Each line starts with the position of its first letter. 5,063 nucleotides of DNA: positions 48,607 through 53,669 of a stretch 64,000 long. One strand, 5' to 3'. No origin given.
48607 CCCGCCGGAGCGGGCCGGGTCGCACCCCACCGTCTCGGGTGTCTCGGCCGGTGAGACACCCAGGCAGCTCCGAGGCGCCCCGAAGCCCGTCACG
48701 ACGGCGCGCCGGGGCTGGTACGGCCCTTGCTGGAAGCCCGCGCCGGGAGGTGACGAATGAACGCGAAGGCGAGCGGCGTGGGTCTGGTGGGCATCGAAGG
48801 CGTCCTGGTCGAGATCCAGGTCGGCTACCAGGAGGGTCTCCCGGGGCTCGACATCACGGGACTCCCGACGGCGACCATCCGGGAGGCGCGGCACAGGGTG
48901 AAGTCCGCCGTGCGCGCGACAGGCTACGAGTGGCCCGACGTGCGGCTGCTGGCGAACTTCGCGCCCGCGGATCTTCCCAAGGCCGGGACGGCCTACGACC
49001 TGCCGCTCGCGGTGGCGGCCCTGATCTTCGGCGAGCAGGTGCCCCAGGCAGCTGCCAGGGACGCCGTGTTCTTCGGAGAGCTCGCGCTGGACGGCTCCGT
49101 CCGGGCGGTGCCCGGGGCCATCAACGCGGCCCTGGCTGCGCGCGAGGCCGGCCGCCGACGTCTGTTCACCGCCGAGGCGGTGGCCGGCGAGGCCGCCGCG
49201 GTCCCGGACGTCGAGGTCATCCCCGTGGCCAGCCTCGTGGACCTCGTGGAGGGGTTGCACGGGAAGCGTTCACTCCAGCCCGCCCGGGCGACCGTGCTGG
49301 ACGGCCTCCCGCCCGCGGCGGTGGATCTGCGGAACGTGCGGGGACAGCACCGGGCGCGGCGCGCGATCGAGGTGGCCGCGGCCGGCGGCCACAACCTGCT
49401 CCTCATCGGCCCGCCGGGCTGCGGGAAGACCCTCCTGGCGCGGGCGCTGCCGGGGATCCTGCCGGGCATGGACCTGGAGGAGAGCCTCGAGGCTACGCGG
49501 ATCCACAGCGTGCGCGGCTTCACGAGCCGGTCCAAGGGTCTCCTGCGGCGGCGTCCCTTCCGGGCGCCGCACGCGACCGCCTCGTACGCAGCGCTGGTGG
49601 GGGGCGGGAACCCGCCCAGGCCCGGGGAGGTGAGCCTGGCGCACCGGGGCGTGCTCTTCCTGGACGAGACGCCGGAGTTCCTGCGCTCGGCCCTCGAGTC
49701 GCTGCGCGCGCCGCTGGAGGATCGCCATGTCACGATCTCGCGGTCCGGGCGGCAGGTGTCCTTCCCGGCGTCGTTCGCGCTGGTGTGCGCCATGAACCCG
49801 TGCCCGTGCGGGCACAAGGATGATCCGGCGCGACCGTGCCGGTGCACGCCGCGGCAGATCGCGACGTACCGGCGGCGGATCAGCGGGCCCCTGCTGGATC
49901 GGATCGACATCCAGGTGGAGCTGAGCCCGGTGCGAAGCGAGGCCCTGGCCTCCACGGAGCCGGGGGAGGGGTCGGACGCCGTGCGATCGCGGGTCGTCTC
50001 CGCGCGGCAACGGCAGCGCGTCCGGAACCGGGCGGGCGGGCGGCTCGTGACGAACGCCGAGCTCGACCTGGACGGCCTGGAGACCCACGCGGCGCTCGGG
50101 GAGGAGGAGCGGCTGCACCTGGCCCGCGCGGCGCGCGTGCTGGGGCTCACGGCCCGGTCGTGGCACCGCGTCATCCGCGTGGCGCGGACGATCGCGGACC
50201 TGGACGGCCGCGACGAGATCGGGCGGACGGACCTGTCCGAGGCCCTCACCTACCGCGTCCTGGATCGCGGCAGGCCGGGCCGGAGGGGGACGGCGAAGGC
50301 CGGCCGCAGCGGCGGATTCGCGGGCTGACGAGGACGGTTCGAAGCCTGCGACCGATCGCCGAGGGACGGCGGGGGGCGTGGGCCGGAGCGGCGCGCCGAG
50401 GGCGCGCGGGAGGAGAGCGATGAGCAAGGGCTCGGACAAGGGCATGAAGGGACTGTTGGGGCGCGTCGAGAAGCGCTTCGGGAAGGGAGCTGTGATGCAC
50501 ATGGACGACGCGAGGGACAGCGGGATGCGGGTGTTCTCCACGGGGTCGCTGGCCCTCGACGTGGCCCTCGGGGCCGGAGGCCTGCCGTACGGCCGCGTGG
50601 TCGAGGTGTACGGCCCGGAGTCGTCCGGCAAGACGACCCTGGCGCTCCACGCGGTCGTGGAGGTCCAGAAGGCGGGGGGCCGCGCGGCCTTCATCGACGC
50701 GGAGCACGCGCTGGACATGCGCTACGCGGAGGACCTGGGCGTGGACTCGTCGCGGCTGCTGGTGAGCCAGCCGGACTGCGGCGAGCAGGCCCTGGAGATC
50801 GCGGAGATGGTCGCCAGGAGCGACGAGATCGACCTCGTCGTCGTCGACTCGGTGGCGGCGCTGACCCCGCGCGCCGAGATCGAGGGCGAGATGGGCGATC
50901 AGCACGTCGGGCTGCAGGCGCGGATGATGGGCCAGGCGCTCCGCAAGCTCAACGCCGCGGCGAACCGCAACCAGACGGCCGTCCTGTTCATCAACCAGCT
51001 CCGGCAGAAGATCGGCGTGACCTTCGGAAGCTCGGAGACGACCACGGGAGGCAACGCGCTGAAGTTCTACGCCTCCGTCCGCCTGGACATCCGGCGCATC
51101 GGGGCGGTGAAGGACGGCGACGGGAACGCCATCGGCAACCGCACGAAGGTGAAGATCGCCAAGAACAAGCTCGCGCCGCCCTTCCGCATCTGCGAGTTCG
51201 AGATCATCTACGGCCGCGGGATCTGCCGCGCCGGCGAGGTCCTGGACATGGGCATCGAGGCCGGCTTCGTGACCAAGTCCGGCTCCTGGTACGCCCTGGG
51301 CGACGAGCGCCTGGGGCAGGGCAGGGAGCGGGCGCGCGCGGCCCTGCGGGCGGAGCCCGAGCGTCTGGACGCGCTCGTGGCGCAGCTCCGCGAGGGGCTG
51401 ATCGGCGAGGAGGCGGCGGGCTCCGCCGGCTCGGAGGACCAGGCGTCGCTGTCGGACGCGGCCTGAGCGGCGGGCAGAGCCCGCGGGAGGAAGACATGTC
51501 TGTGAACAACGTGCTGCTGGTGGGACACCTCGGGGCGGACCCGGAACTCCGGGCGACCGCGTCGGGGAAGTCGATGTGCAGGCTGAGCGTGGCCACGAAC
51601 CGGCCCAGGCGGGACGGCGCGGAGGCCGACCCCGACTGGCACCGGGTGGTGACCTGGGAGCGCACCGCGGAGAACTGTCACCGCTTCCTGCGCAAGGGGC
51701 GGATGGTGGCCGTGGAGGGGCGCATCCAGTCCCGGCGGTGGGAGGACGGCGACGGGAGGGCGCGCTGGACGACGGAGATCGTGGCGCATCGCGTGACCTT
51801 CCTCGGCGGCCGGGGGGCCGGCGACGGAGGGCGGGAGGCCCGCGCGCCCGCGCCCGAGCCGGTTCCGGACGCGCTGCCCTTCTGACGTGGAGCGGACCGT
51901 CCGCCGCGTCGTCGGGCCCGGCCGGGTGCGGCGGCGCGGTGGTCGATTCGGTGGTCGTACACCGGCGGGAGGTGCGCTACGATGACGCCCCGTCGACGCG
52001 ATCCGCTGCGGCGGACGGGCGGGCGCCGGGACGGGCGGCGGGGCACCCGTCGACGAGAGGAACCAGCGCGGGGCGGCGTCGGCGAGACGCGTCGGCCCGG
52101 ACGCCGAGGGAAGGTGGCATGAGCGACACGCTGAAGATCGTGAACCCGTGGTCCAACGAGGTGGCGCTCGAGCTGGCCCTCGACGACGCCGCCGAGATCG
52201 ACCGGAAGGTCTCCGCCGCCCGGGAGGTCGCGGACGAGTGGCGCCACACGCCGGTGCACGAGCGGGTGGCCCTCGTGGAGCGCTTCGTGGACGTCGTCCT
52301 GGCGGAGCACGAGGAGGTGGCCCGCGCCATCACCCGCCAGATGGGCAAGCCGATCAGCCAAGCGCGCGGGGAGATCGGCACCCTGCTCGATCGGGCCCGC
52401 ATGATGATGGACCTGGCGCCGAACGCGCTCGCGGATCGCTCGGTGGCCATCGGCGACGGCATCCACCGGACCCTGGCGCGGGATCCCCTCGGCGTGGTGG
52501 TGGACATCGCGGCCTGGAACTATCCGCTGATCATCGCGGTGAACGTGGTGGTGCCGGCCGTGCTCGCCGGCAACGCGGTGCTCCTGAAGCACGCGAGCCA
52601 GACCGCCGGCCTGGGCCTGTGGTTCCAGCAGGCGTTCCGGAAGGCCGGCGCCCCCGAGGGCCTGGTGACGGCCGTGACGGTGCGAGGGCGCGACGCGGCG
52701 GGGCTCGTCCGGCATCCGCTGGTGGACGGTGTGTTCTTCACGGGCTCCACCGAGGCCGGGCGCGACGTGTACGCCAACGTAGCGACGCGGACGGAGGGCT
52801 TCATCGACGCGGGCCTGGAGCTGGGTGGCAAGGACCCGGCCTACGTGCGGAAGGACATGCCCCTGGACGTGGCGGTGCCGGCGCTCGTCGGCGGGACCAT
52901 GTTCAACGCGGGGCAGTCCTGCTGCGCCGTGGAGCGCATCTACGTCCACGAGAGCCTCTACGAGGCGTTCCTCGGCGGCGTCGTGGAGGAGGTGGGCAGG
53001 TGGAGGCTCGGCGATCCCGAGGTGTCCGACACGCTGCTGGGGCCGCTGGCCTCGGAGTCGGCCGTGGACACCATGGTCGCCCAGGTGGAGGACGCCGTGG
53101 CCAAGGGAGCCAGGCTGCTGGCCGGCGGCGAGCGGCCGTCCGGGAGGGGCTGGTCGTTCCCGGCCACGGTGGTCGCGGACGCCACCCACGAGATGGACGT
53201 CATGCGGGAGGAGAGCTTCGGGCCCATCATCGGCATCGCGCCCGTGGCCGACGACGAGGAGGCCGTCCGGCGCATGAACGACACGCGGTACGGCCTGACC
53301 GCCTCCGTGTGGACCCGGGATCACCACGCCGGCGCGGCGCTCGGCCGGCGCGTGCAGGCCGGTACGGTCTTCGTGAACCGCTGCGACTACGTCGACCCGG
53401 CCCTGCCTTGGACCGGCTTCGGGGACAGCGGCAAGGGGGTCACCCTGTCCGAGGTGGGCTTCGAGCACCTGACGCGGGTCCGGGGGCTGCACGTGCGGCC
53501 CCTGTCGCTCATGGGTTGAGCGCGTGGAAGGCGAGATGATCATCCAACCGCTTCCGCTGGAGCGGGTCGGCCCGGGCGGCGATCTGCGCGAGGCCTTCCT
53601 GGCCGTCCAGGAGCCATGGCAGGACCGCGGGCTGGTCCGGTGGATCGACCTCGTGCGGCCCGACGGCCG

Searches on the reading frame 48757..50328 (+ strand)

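Call 59: search_protein_families(library=pfam, proteins=[window:48757-50328:+], max_evalue=0.0001)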
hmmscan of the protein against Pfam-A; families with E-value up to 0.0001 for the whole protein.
window:48757-50328:+ (523 aa): 6 families
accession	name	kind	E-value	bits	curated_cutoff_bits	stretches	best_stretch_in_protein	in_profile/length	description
PF01078.27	Mg_chelatase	-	1e-91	306.4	20.3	1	190-395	1-205/207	Magnesium chelatase, subunit ChlI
PF13541.12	ChlI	-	2.5e-32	111.8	27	1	20-139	1-118/121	Subunit ChlI of Mg-chelatase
PF13335.12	Mg_chelatase_C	-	1.9e-25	89.7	26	1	403-500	1-94/94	Magnesium chelatase, subunit ChlI C-terminal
PF07728.20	AAA_5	-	7.8e-10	39.3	22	1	213-355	1-130/139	AAA domain (dynein-related subfamily)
PF00493.29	MCM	-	8.3e-06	25.5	23.3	0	290-349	115-174/224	MCM P-loop domain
PF00158.32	Sigma54_activat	-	9e-06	25.9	20.2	0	199-347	10-142/168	Sigma-54 interaction domain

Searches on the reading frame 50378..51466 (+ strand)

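Call 59: search_protein_families(library=pfam, proteins=[window:50378-51466:+], max_evalue=0.0001)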
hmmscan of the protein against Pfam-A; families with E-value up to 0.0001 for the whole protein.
window:50378-51466:+ (362 aa): 7 families
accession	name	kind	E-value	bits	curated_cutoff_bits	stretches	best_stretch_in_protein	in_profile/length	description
PF00154.27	RecA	-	1.3e-124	415.3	27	1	24-282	4-261/262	recA bacterial DNA recombination protein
PF21096.2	RecA_C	-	6.1e-18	65.1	27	1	286-340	1-55/57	RecA C-terminal domain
PF08423.17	Rad51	-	1.7e-10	41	22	1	53-240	8-211/244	Rad51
PF13479.12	AAA_24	-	4.2e-06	27.2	27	1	75-163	5-77/195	AAA domain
PF06745.19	ATPase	-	4.9e-06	26.5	26.6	1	55-127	3-77/231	KaiC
PF13481.12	AAA_25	-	9.6e-06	25.8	27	0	67-207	28-189/195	AAA domain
PF01637.24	ATPase_2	-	5.2e-05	23.6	33.2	1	74-130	22-69/225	ATPase domain predominantly from Archaea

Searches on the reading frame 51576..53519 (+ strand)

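Call 59: search_protein_families(library=pfam, proteins=[window:51576-53519:+], max_evalue=0.0001)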
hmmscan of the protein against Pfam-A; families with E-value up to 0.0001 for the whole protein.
window:51576-53519:+ (647 aa): 1 family
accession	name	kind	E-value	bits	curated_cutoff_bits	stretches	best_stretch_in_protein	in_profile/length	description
PF00171.27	Aldedh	-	1.7e-123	413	23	1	184-636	7-459/461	Aldehyde dehydrogenase family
